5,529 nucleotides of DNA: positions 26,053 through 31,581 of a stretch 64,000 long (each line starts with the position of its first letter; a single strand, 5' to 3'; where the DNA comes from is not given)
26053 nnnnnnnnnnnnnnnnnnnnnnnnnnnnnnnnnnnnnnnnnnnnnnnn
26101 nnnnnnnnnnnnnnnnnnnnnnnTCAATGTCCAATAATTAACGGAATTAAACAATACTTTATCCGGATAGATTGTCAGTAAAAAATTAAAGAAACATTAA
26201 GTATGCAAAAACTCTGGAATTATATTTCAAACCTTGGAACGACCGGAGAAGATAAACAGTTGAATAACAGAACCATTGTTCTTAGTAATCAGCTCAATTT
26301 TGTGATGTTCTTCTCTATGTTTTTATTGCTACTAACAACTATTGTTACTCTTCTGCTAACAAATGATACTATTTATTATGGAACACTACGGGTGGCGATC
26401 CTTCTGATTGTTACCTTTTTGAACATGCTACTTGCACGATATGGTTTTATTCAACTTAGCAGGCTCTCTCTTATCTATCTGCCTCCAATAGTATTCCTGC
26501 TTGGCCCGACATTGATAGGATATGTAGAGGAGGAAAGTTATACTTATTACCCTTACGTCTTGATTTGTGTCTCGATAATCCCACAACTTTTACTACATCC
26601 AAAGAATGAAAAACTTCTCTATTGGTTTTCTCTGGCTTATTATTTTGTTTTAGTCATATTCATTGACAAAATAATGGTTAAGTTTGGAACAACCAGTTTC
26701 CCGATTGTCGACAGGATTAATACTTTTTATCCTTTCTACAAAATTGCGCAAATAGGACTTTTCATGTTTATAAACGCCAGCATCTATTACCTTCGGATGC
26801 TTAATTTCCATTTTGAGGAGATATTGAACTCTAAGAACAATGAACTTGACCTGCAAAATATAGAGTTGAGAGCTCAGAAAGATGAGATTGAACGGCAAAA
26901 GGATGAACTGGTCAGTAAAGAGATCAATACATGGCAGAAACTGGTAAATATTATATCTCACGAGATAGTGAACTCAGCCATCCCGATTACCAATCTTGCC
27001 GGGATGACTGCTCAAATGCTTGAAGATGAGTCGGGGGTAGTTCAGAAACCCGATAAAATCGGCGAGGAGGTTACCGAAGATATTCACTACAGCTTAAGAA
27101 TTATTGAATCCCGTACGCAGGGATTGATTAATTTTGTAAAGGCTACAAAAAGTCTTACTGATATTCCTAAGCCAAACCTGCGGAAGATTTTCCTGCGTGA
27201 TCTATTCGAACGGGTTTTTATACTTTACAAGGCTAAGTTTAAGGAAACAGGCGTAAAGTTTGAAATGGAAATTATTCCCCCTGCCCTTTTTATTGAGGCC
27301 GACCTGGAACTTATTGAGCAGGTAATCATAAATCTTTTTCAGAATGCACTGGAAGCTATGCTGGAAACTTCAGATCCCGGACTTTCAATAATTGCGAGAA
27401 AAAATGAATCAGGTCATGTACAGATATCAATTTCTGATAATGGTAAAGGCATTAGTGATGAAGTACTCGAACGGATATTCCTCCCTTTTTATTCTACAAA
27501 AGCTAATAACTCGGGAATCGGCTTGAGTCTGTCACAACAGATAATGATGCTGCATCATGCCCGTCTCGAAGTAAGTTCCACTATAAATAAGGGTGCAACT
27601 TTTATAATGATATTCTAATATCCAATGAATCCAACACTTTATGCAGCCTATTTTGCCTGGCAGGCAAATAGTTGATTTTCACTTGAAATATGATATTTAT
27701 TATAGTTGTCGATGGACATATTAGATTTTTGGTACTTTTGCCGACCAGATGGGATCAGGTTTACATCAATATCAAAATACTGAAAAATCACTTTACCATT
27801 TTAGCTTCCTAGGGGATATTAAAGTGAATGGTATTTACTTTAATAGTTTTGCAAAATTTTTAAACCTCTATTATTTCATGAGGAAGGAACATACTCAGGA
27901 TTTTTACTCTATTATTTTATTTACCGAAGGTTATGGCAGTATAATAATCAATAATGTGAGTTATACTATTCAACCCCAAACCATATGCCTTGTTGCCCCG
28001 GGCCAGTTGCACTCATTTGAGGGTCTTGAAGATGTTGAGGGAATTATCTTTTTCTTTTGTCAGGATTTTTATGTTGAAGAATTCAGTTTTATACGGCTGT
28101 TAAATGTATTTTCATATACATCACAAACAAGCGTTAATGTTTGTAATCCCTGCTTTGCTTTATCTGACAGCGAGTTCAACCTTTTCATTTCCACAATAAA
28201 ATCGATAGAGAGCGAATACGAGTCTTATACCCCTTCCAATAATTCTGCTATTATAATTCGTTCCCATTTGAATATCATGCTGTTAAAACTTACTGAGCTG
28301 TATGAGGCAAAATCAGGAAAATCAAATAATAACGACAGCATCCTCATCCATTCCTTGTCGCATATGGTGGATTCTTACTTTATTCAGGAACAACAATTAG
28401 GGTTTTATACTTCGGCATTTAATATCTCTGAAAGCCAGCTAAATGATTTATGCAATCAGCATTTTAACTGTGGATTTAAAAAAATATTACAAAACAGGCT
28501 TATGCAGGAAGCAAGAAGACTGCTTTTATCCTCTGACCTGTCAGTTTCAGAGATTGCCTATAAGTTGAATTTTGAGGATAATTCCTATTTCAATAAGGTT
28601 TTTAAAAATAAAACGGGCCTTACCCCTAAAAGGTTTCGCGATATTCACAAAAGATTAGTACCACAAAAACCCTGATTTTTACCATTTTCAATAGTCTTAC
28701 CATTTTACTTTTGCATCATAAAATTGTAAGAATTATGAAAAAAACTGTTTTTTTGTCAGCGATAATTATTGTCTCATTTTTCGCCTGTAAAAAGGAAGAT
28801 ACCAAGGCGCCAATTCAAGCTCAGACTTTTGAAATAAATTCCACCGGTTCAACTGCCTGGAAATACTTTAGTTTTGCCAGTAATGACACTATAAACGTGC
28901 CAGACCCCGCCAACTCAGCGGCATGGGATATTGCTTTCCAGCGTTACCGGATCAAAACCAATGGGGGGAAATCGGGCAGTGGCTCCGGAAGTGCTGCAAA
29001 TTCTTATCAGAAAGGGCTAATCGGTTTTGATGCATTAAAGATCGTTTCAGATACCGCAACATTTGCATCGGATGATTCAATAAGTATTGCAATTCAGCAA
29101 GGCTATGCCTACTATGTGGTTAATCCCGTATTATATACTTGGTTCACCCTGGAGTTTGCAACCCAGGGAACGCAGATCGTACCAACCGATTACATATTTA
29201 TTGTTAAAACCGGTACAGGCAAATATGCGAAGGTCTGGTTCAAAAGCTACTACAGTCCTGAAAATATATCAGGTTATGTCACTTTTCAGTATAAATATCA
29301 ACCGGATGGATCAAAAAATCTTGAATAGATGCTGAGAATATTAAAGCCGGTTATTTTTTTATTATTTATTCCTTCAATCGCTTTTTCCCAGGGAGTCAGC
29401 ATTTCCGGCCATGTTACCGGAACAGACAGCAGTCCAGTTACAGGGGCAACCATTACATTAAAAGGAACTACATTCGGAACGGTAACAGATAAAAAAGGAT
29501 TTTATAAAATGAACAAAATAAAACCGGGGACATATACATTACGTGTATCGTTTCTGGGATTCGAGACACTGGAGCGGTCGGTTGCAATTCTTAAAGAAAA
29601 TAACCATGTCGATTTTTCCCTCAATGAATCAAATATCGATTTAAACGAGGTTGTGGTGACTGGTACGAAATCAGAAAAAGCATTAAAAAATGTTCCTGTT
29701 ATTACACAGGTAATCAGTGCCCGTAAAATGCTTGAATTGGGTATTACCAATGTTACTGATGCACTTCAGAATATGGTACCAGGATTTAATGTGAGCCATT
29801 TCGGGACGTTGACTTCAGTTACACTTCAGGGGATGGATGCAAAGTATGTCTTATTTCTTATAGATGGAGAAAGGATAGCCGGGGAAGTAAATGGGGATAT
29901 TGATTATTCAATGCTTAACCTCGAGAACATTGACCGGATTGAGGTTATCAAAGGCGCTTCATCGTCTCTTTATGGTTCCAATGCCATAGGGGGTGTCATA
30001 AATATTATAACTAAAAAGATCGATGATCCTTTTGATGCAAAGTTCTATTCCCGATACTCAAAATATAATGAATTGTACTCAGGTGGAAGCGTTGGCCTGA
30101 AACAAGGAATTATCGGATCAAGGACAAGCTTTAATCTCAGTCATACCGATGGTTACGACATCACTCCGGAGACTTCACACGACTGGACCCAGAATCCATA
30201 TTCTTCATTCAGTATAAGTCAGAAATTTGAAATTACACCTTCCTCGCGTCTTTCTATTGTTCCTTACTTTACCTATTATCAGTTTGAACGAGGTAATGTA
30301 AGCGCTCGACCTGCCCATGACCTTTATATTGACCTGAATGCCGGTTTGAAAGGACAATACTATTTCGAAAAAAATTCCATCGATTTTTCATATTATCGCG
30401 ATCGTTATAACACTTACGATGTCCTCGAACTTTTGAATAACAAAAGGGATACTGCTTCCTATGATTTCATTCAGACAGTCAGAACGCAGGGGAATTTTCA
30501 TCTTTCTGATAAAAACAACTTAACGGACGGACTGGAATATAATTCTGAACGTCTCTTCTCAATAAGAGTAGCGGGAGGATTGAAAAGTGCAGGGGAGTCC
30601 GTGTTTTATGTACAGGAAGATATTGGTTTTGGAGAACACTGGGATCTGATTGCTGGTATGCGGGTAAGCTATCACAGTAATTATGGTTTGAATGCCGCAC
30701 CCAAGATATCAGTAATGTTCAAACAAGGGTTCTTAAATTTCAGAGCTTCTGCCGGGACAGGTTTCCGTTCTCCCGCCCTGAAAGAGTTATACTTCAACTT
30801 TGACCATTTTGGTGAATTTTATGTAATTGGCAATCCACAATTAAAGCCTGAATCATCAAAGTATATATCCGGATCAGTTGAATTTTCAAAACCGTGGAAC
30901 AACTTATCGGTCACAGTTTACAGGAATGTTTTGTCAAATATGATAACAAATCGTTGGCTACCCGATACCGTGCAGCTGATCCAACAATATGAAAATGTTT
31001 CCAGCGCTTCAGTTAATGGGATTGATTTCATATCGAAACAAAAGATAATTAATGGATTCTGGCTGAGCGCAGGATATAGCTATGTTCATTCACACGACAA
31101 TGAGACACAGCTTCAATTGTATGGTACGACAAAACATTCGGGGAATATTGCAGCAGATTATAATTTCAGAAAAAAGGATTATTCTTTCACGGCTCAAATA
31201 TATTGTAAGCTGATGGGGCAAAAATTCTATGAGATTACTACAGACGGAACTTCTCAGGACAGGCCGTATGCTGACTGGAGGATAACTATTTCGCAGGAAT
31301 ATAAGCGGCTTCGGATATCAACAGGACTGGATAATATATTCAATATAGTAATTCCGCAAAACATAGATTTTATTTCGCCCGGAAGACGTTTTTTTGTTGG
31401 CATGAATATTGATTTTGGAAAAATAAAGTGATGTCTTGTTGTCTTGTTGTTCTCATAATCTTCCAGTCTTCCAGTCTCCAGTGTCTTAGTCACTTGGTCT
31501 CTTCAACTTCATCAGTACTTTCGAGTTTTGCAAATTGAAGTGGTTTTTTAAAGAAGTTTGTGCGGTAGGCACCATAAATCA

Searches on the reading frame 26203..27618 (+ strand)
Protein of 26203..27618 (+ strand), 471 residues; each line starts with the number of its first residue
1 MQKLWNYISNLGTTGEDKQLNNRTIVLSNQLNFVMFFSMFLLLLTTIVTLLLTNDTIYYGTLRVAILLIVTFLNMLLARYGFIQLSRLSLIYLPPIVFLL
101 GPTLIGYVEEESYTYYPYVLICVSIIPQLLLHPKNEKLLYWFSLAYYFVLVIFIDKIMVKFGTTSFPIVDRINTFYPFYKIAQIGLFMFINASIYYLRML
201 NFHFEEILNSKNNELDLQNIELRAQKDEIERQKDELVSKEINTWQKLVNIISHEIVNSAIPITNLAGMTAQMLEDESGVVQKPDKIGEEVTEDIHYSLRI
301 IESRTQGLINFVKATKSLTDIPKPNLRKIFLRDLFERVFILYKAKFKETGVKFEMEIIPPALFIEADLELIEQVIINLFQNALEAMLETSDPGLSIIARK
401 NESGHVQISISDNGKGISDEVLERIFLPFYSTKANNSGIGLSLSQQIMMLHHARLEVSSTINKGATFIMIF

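Call 7: search_protein_families(library=pfam, proteins=[window:26203-27618:+])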
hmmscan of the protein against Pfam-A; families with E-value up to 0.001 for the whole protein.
window:26203-27618:+ (471 aa): 2 families
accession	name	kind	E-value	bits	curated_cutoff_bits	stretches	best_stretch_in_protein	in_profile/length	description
PF02518.31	HATPase_c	-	1.3e-19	71.1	26.4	1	367-469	2-105/111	Histidine kinase-, DNA gyrase B-, and HSP90-like ATPase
PF13589.12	HATPase_c_3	-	0.00022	21.7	25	1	372-432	4-59/137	Histidine kinase-, DNA gyrase B-, and HSP90-like ATPase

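Call 68: search_protein_families(library=ncbifam, proteins=[window:26203-27618:+], max_evalue=0.001)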
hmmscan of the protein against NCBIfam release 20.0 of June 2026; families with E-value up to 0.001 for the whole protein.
window:26203-27618:+ (471 aa): 71 families (the best 25 are shown)
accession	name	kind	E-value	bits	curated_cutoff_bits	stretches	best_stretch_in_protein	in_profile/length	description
NF008468.0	PRK11360.1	equivalog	2.1e-33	115.6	646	1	246-471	398-606/616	two-component system sensor histidine kinase AtoS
NF006800.0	PRK09303.1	equivalog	1.3e-25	90.2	342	1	222-468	127-372/383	histidine kinase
NF007688.0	PRK10364.1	equivalog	1e-23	83.8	479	1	325-469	306-447/460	two-component system sensor histidine kinase ZraS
NF041777.1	sens_FixL_Rhizob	equivalog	3e-22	78.9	850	1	336-468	344-476/485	sensor protein FixL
NF046044.1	PnpS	equivalog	3.7e-22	78.9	400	1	298-470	210-388/390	two-component system histidine kinase PnpS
NF052574.1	HisKinEspCMyxo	equivalog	1.1e-20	73.4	1200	1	357-470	520-634/785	serine histidine kinase EspC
TIGR02916.1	PEP_his_kin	equivalog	4.1e-20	71.9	300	1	331-470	545-677/679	XrtA/PEP-CTERM system histidine kinase PrsK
NF008312.0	PRK11100.1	equivalog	1.1e-19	70.6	356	1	196-466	209-467/477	two-component system sensor histidine kinase CreC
NF053867.1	SprKinKinDBac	equivalog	1.2e-19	70.1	775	1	349-468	377-492/500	sporulation kinase KinD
NF010411.0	PRK13837.1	equivalog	1.4e-18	66.3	647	1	350-468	540-670/828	two-component system VirA-like sensor kinase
NF033092.0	HK_WalK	equivalog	1.1e-17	63.8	725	1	325-469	443-590/594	cell wall metabolism sensor histidine kinase WalK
TIGR02966.1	phoR_proteo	equivalog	1.2e-17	63.9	334.2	1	246-471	116-333/333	phosphate regulon sensor histidine kinase PhoR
NF047794.1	HisKinPtgB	equivalog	1.3e-17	63.3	1000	1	325-471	512-653/656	two-component system sensor histidine kinase PgtB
NF038348.1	T2SS_HK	subfamily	1.8e-17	63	450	1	363-469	464-569/574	histidine kinase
NF047496.1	HK_LIC11548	equivalog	3.1e-17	62.6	750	1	231-466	346-582/589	LIC_11548 family sensor histidine kinase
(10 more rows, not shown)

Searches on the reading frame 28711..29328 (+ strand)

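Call 7: search_protein_families(library=pfam, proteins=[window:28711-29328:+])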
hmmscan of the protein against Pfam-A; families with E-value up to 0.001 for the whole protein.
window:28711-29328:+ (205 aa): 1 family
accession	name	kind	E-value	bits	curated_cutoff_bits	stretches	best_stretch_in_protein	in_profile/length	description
PF14064.11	HmuY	-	1.6e-26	93.8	27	1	48-194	3-157/157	HmuY protein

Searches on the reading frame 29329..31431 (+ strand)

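Call 7: search_protein_families(library=pfam, proteins=[window:29329-31431:+])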
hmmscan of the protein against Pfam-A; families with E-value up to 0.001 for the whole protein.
window:29329-31431:+ (700 aa): 7 families
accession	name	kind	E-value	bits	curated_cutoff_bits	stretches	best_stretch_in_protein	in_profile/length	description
PF00593.30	TonB_dep_Rec_b-barrel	-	1.5e-34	121.1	27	1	270-670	8-436/436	TonB dependent receptor-like, beta-barrel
PF07715.20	Plug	-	5.8e-26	91.5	23.9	1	119-223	2-107/107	TonB-dependent Receptor Plug Domain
PF13715.12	CarbopepD_reg_2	-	3.3e-24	85.1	32.2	1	25-110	1-88/88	CarboxypepD_reg-like domain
PF13620.12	CarboxypepD_reg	-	5.1e-17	62.4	32.3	1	24-98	1-81/82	Carboxypeptidase regulatory-like domain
PF08308.17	PEGA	-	0.00039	20.7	20.8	1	35-99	8-68/71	PEGA domain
PF17210.9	SdrD_B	-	0.00045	20.8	29.7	0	33-102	20-91/112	SdrD B-like domain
PF14686.12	fn3_3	-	0.00077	19.6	24.4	0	26-74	6-52/75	Polysaccharide lyase family 4, domain II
